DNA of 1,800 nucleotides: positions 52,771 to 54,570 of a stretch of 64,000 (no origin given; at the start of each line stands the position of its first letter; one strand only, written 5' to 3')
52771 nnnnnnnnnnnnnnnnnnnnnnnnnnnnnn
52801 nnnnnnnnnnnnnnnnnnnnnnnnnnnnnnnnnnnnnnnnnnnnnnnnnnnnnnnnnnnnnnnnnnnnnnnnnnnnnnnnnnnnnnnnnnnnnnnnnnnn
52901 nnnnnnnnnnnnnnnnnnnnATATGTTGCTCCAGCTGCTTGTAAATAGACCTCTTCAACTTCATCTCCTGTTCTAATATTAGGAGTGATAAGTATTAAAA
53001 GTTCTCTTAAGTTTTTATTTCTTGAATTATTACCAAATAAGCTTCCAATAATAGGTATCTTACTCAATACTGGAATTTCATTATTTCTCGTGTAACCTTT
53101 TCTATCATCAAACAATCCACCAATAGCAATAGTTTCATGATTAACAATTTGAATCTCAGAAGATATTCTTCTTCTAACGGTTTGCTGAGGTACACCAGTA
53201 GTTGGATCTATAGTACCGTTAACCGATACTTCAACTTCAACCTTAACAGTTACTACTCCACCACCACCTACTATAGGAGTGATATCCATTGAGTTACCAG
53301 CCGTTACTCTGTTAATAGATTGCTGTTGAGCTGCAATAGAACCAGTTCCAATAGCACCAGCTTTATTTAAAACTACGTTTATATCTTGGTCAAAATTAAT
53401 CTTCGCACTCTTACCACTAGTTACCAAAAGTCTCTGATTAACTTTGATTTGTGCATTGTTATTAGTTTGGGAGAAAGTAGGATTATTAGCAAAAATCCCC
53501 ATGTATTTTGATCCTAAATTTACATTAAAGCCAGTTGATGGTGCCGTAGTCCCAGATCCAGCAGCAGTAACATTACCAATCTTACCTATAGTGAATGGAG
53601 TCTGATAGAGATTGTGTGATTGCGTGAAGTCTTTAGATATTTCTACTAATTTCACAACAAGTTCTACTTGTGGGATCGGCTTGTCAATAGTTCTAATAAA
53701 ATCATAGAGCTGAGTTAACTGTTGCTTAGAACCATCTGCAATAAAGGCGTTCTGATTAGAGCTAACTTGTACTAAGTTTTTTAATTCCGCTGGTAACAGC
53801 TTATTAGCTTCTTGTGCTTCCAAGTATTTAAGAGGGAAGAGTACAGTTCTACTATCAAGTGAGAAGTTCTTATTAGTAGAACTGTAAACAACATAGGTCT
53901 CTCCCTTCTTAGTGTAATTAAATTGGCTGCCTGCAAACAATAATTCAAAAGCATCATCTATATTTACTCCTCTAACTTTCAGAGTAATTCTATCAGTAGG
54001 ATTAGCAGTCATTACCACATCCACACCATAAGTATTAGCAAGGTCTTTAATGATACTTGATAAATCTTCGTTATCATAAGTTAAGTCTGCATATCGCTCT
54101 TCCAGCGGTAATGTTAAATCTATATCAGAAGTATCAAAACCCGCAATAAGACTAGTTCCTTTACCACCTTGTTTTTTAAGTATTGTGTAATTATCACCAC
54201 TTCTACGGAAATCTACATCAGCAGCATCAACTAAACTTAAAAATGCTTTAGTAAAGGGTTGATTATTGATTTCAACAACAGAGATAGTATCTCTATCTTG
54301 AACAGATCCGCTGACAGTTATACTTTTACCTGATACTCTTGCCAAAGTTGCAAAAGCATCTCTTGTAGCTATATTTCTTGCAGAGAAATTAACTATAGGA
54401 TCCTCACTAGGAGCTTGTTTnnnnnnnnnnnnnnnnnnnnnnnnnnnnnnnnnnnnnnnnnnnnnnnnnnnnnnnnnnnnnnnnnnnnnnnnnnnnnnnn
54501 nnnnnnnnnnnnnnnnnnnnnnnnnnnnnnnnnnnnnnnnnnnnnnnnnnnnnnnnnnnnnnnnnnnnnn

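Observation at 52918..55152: Orphan secretin with poly-Asp/Trp acidic block and poly-Thr linker, lacking any cognate secretion-system genes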

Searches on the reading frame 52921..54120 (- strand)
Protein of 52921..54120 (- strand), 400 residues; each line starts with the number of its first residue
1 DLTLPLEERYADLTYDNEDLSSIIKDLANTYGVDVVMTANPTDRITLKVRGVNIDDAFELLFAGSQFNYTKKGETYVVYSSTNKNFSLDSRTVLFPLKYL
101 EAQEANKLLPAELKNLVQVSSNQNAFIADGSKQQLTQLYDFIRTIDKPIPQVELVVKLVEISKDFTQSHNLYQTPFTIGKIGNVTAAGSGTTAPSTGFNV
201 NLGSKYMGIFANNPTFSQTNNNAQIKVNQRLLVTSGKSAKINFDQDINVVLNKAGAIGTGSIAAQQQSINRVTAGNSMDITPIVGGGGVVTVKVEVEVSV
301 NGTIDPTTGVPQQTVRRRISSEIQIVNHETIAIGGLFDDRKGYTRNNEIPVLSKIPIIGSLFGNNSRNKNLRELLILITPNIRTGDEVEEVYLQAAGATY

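Call 67: search_protein_representatives(protein=window:52921-54120:-)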
Query: 400 residues. Proteins with E-value up to 0.001 (for the whole library): 20085; up to 1e-10: 3593; up to 1e-30: 35. The best 150 are listed.
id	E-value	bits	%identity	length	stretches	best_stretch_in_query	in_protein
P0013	3.0e-171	585.9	70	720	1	1-397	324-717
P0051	1.5e-135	468.4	57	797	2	1-192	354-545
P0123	2.7e-124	431.4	60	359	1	36-396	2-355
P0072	3.6e-118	411.2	52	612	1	3-392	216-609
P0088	3.2e-82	293.0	42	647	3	1-196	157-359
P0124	1.1e-62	228.6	59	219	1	157-377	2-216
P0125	3.2e-52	194.3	69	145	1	254-397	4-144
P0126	6.8e-50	186.6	53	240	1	77-273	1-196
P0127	5.3e-48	180.4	33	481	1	6-384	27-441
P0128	8.0e-43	163.4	28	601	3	16-388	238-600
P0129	4.1e-40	154.4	28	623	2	13-387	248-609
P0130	8.1e-40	153.5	30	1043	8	11-153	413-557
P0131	7.6e-39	150.3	28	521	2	12-384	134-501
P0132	6.4e-37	143.9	29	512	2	9-382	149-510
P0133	1.6e-36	142.7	28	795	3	13-388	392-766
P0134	1.6e-36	142.6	26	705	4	14-386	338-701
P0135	3.2e-35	138.4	27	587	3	2-383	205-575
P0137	5.6e-35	137.5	29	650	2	9-384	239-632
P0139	3.9e-34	134.8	29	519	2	15-382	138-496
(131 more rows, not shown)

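Call 70: search_protein_families(library=pfam, alignment_id=A7, max_evalue=0.001)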
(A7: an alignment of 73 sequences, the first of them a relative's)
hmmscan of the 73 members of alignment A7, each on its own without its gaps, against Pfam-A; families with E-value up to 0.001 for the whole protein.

A. member 1, P0127 (481 aa): 3 families
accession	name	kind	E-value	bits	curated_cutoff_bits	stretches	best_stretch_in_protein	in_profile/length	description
PF00263.26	Secretin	-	1.1e-30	106.9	27.5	1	261-439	2-167/169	Bacterial type II and III secretion system protein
PF16344.10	FecR_C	-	2.1e-05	24.9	24.4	1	34-81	2-52/70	FecR, C-terminal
PF03958.22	Secretin_N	-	9.7e-05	22.9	28.2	1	117-175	2-69/69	Bacterial type II/III secretion system short domain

B. families by the number of members that match (of 73 scanned): 8 families
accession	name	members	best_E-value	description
PF00263.26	Secretin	72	3.7e-52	Bacterial type II and III secretion system protein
PF03958.22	Secretin_N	68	1.1e-27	Bacterial type II/III secretion system short domain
PF07660.19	STN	67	3.5e-34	Secretin and TonB N terminus short domain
PF21305.2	type_II_gspD_N0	59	5.4e-33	GspD-like, N0 domain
PF16344.10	FecR_C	28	8.3e-13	FecR, C-terminal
PF11741.13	AMIN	1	1.6e-14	AMIN domain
PF03544.19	TonB_C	1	0.00025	Gram-negative bacterial TonB protein C-terminal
PF24471.1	KH_DEAH11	1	0.0003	DEAH11-like, KH-domain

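Call 71: search_protein_families(library=ncbifam, alignment_id=A7, max_evalue=1e-10)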
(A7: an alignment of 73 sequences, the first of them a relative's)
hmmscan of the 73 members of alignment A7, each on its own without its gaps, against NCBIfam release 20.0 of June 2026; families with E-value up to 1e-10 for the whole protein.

A. member 1, P0127 (481 aa): 7 families
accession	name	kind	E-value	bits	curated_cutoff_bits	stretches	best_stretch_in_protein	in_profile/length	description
TIGR02515.1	IV_pilus_PilQ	subfamily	1.7e-34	119.5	284.35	1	321-439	311-426/428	type IV pilus secretin PilQ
TIGR02517.1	type_II_gspD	equivalog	8.3e-34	117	351.35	1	144-439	306-589/600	type II secretion system secretin GspD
TIGR02519.1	pilus_MshL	equivalog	3.1e-25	88.8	250.2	1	150-439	10-289/290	pilus (MSHA type) biogenesis protein MshL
TIGR02516.1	type_III_yscC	equivalog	4.1e-24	84.9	238.45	1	323-439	341-460/463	type III secretion system outer membrane ring subunit SctC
NF010083.0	PRK13568.1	equivalog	3.8e-22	78.6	554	1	333-439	312-416/419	DNA uptake porin HofQ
NF007851.2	PRK10560.1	exception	4.6e-19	68.5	598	1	132-439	139-408/412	DNA uptake porin HofQ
NF042912.1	Amuc_1098_fam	equivalog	6.8e-13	47.5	750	0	342-443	699-799/805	Amuc_1098 family type IV pilus outer membrane protein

B. families by the number of members that match (of 73 scanned): 9 families
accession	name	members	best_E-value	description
TIGR02515.1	IV_pilus_PilQ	72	3.3e-99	type IV pilus secretin PilQ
TIGR02516.1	type_III_yscC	72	2.3e-46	type III secretion system outer membrane ring subunit SctC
TIGR02517.1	type_II_gspD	71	1.7e-75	type II secretion system secretin GspD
NF010083.0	PRK13568.1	71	1e-73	DNA uptake porin HofQ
NF007851.2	PRK10560.1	71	1.2e-50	DNA uptake porin HofQ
TIGR02519.1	pilus_MshL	71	2.2e-47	pilus (MSHA type) biogenesis protein MshL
NF042912.1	Amuc_1098_fam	69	5.4e-25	Amuc_1098 family type IV pilus outer membrane protein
NF011873.0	PRK15346.1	67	8.2e-31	EscC/YscC/HrcC family type III secretion system outer membrane ring protein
TIGR02520.1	pilus_B_mal_scr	3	5.8e-16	PilN family type IVB pilus formation outer membrane protein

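Call 81: search_protein_families(library=ncbifam, proteins=[P0128, P0129, P0130, P0131, P0132, P0133, P0134, P0135, P0137, P0139], max_evalue=1e-20)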
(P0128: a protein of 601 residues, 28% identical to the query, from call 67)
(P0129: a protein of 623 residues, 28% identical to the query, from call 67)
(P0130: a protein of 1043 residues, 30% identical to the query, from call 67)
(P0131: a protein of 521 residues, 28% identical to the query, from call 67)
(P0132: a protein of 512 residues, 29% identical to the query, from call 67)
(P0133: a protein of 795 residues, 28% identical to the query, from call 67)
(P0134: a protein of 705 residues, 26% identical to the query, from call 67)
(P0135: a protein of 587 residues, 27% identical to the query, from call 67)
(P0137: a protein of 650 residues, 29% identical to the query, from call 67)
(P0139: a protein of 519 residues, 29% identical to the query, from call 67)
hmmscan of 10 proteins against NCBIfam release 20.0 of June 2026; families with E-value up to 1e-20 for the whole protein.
P0128 (601 aa): 7 families
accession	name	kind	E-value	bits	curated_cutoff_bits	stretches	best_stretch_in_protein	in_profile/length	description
TIGR02515.1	IV_pilus_PilQ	subfamily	3.1e-74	250.5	284.35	2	426-595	260-427/428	type IV pilus secretin PilQ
TIGR02517.1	type_II_gspD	equivalog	8e-50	169.9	351.35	1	425-596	415-591/600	type II secretion system secretin GspD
TIGR02516.1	type_III_yscC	equivalog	7.9e-44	150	238.45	1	343-596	201-462/463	type III secretion system outer membrane ring subunit SctC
NF010083.0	PRK13568.1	equivalog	8.9e-40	136.7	554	1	231-595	26-417/419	DNA uptake porin HofQ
TIGR02519.1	pilus_MshL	equivalog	1.4e-39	135.8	250.2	1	345-594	3-289/290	pilus (MSHA type) biogenesis protein MshL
NF007851.2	PRK10560.1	exception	5.7e-35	120.9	598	1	231-596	22-410/412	DNA uptake porin HofQ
NF011873.0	PRK15346.1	equivalog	2.7e-24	85.7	524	1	345-582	240-481/499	EscC/YscC/HrcC family type III secretion system outer membrane ring protein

P0129 (623 aa): 7 families
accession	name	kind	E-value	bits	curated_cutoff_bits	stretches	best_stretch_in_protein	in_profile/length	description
TIGR02515.1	IV_pilus_PilQ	subfamily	3.6e-64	217.3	284.35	1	433-605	255-428/428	type IV pilus secretin PilQ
TIGR02517.1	type_II_gspD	equivalog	8.4e-57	193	351.35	1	435-610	412-596/600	type II secretion system secretin GspD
TIGR02516.1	type_III_yscC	equivalog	4.4e-42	144.2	238.45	1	361-605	207-462/463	type III secretion system outer membrane ring subunit SctC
NF010083.0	PRK13568.1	equivalog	9.2e-40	136.7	554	1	239-605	21-418/419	DNA uptake porin HofQ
TIGR02519.1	pilus_MshL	equivalog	5.5e-34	117.5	250.2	1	362-604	8-290/290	pilus (MSHA type) biogenesis protein MshL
NF007851.2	PRK10560.1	exception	4.9e-29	101.4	598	1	236-605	14-410/412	DNA uptake porin HofQ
NF011873.0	PRK15346.1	equivalog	5.5e-24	84.7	524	1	360-600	243-490/499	EscC/YscC/HrcC family type III secretion system outer membrane ring protein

P0130 (1043 aa): 6 families
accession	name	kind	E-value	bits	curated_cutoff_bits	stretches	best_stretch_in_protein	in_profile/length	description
TIGR02515.1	IV_pilus_PilQ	subfamily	5.2e-60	203.6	284.35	1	842-950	318-428/428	type IV pilus secretin PilQ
TIGR02517.1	type_II_gspD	equivalog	2.3e-56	191.5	351.35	1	649-957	304-598/600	type II secretion system secretin GspD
NF010083.0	PRK13568.1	equivalog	1.9e-34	119.2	554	0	884-950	352-418/419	DNA uptake porin HofQ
TIGR02519.1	pilus_MshL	equivalog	4.9e-30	104.5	250.2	1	837-949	168-290/290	pilus (MSHA type) biogenesis protein MshL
NF007851.2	PRK10560.1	exception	8.2e-27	94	598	0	886-951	346-411/412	DNA uptake porin HofQ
TIGR02516.1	type_III_yscC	equivalog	1.7e-25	89.6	238.45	0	835-950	339-462/463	type III secretion system outer membrane ring subunit SctC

P0131 (521 aa): 7 families
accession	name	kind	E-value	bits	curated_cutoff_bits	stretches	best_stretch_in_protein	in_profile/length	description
TIGR02515.1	IV_pilus_PilQ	subfamily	5.6e-61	206.8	284.35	1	333-500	258-427/428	type IV pilus secretin PilQ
TIGR02517.1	type_II_gspD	equivalog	1.7e-52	178.7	351.35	1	245-505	305-595/600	type II secretion system secretin GspD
TIGR02516.1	type_III_yscC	equivalog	2.3e-46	158.3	238.45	1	246-501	204-462/463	type III secretion system outer membrane ring subunit SctC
NF010083.0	PRK13568.1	equivalog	1.2e-42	146.2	554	1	130-501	25-418/419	DNA uptake porin HofQ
TIGR02519.1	pilus_MshL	equivalog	4.5e-33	114.5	250.2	1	247-499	5-289/290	pilus (MSHA type) biogenesis protein MshL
NF011873.0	PRK15346.1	equivalog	1.6e-29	102.9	524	1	246-486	241-480/499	EscC/YscC/HrcC family type III secretion system outer membrane ring protein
NF007851.2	PRK10560.1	exception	7.3e-28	97.5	598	0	130-501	21-410/412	DNA uptake porin HofQ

P0132 (512 aa): 6 families
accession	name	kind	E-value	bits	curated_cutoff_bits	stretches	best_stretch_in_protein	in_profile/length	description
TIGR02515.1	IV_pilus_PilQ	subfamily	3.9e-65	220.5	284.35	1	343-511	258-427/428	type IV pilus secretin PilQ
TIGR02517.1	type_II_gspD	equivalog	3.8e-49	167.7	351.35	1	330-512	401-591/600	type II secretion system secretin GspD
NF010083.0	PRK13568.1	equivalog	1.1e-41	143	554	1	128-511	5-417/419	DNA uptake porin HofQ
TIGR02516.1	type_III_yscC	equivalog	8.3e-34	116.9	238.45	1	258-511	199-461/463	type III secretion system outer membrane ring subunit SctC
TIGR02519.1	pilus_MshL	equivalog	2.1e-30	105.7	250.2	1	263-511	4-290/290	pilus (MSHA type) biogenesis protein MshL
NF007851.2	PRK10560.1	exception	8.7e-28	97.2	598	0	263-511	149-409/412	DNA uptake porin HofQ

P0133 (795 aa): 6 families
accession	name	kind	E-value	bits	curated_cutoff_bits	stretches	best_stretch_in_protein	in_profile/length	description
TIGR02515.1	IV_pilus_PilQ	subfamily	2e-78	264.3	284.35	2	582-759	258-427/428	type IV pilus secretin PilQ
TIGR02517.1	type_II_gspD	equivalog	3.2e-68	230.7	351.35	1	581-762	413-593/600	type II secretion system secretin GspD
NF010083.0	PRK13568.1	equivalog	1.2e-42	146.1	554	1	384-760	22-418/419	DNA uptake porin HofQ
TIGR02519.1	pilus_MshL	equivalog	5.7e-42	143.7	250.2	1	508-759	9-290/290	pilus (MSHA type) biogenesis protein MshL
TIGR02516.1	type_III_yscC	equivalog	5e-36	124.2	238.45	1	499-760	200-462/463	type III secretion system outer membrane ring subunit SctC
NF007851.2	PRK10560.1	exception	1.7e-30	106.1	598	0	387-762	21-412/412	DNA uptake porin HofQ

P0134 (705 aa): 7 families
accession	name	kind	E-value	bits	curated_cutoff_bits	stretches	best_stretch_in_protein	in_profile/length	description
TIGR02515.1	IV_pilus_PilQ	subfamily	2.3e-84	283.9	284.35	1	529-699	262-428/428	type IV pilus secretin PilQ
TIGR02517.1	type_II_gspD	equivalog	1.3e-60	205.6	351.35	1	525-700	414-592/600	type II secretion system secretin GspD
NF010083.0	PRK13568.1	equivalog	5.9e-48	163.7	554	1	327-699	20-418/419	DNA uptake porin HofQ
TIGR02516.1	type_III_yscC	equivalog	3.4e-42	144.6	238.45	1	449-699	206-462/463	type III secretion system outer membrane ring subunit SctC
TIGR02519.1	pilus_MshL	equivalog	8.2e-35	120.2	250.2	1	515-698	94-290/290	pilus (MSHA type) biogenesis protein MshL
NF007851.2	PRK10560.1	exception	1.4e-31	109.8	598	0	442-698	144-409/412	DNA uptake porin HofQ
NF011873.0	PRK15346.1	equivalog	2.9e-23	82.3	524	0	450-687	244-483/499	EscC/YscC/HrcC family type III secretion system outer membrane ring protein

P0135 (587 aa): 8 families
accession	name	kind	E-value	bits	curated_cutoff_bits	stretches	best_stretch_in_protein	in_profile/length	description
TIGR02515.1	IV_pilus_PilQ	subfamily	2.2e-77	260.9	284.35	1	412-575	261-427/428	type IV pilus secretin PilQ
TIGR02517.1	type_II_gspD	equivalog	4.7e-65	220.2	351.35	1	408-575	413-590/600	type II secretion system secretin GspD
NF010083.0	PRK13568.1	equivalog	4.3e-46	157.5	554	1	415-575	255-417/419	DNA uptake porin HofQ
NF007851.2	PRK10560.1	exception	7.7e-37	127.1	598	0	216-576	26-410/412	DNA uptake porin HofQ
TIGR02516.1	type_III_yscC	equivalog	4.3e-36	124.5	238.45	1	327-575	205-461/463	type III secretion system outer membrane ring subunit SctC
TIGR02519.1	pilus_MshL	equivalog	3.7e-32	111.5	250.2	1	332-575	10-290/290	pilus (MSHA type) biogenesis protein MshL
NF042912.1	Amuc_1098_fam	equivalog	3.8e-21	74.9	750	0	508-575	729-796/805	Amuc_1098 family type IV pilus outer membrane protein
NF011873.0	PRK15346.1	equivalog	6e-21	74.7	524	0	328-562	243-481/499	EscC/YscC/HrcC family type III secretion system outer membrane ring protein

P0137 (650 aa): 6 families
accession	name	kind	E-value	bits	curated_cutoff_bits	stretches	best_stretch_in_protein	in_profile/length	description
TIGR02515.1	IV_pilus_PilQ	subfamily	4.4e-57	194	284.35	1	240-630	3-426/428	type IV pilus secretin PilQ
TIGR02517.1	type_II_gspD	equivalog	5e-43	147.5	351.35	1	348-630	301-589/600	type II secretion system secretin GspD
NF010083.0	PRK13568.1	equivalog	5.4e-37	127.6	554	1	237-630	24-416/419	DNA uptake porin HofQ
NF007851.2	PRK10560.1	exception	4.2e-29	101.6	598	0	350-633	146-411/412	DNA uptake porin HofQ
TIGR02516.1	type_III_yscC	equivalog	4.7e-25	88.1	238.45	1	349-630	200-460/463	type III secretion system outer membrane ring subunit SctC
TIGR02519.1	pilus_MshL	equivalog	6.2e-23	81.2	250.2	1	358-630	9-289/290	pilus (MSHA type) biogenesis protein MshL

P0139 (519 aa): 7 families
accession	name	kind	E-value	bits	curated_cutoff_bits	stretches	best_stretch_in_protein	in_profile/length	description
TIGR02515.1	IV_pilus_PilQ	subfamily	2.1e-63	214.8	284.35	1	332-498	260-428/428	type IV pilus secretin PilQ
TIGR02517.1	type_II_gspD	equivalog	3.2e-45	154.7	351.35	1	240-503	298-596/600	type II secretion system secretin GspD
NF010083.0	PRK13568.1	equivalog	1.1e-40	139.7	554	1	250-498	160-418/419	DNA uptake porin HofQ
TIGR02516.1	type_III_yscC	equivalog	2.1e-34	118.9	238.45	1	246-498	203-462/463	type III secretion system outer membrane ring subunit SctC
TIGR02519.1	pilus_MshL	equivalog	3.3e-31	108.4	250.2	1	324-497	98-290/290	pilus (MSHA type) biogenesis protein MshL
NF007851.2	PRK10560.1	exception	1.1e-27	96.9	598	0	219-498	120-410/412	DNA uptake porin HofQ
NF042912.1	Amuc_1098_fam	equivalog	3.1e-23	81.7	750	0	427-498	726-797/805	Amuc_1098 family type IV pilus outer membrane protein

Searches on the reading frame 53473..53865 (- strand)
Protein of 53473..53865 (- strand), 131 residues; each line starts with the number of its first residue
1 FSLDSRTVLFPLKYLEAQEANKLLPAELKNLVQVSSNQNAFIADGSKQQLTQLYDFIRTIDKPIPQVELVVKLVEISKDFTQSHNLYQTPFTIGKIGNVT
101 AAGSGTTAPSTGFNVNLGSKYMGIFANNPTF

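Call 37: search_protein_families(library=pfam, proteins=[window:53473-53865:-], max_evalue=10)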
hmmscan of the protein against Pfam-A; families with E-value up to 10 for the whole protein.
seq(131 aa): 3 families
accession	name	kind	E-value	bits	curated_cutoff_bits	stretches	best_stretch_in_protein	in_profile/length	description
PF03958.22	Secretin_N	-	0.002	18.7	28.2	1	7-66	1-69/69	Bacterial type II/III secretion system short domain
PF08855.15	DUF1825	-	0.083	13.3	25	1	18-97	11-82/103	Domain of unknown function (DUF1825)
PF21553.2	Formyl_trans_C_2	-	0.15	12.1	27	1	46-61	8-23/58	Methionyl-tRNA formyltransferase, C-terminal domain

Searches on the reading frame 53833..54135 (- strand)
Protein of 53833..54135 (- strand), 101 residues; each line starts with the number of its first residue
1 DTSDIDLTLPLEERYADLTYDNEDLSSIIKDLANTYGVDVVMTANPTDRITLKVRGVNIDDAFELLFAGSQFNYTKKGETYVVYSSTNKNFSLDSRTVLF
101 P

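Call 37: search_protein_families(library=pfam, proteins=[window:53833-54135:-], max_evalue=10)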
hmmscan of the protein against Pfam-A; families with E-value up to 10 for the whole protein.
seq(101 aa): 5 families
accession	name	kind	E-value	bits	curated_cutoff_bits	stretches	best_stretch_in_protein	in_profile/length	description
PF16344.10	FecR_C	-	8.9e-10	38.9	24.4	1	18-83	2-70/70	FecR, C-terminal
PF07660.19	STN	-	2.4e-07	30.8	28.4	1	49-85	15-51/52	Secretin and TonB N terminus short domain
PF22255.2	Gp44-like_2nd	-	0.0069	16.8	27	1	19-51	15-47/84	Baseplate hub protein gp44-like, second domain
PF15508.11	NAAA-beta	-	0.022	15.6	27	1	4-36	7-43/63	beta subunit of N-acylethanolamine-hydrolyzing acid amidase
PF02272.25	DHHA1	-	0.13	13.1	25.9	1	19-64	12-62/102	DHHA1 domain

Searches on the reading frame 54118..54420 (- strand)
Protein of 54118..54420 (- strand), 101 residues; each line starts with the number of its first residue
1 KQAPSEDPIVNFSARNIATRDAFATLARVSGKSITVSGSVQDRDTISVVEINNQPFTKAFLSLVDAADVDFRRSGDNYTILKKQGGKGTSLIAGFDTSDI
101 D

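Call 37: search_protein_families(library=pfam, proteins=[window:54118-54420:-], max_evalue=10)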
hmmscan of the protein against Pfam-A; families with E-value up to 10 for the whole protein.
seq(101 aa): 2 families
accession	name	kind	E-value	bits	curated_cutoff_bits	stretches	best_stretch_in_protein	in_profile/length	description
PF07660.19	STN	-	0.002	18.3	28.4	1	49-83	18-52/52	Secretin and TonB N terminus short domain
PF17957.7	Big_7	-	0.1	13.7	24.1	1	27-52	12-38/70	Bacterial Ig domain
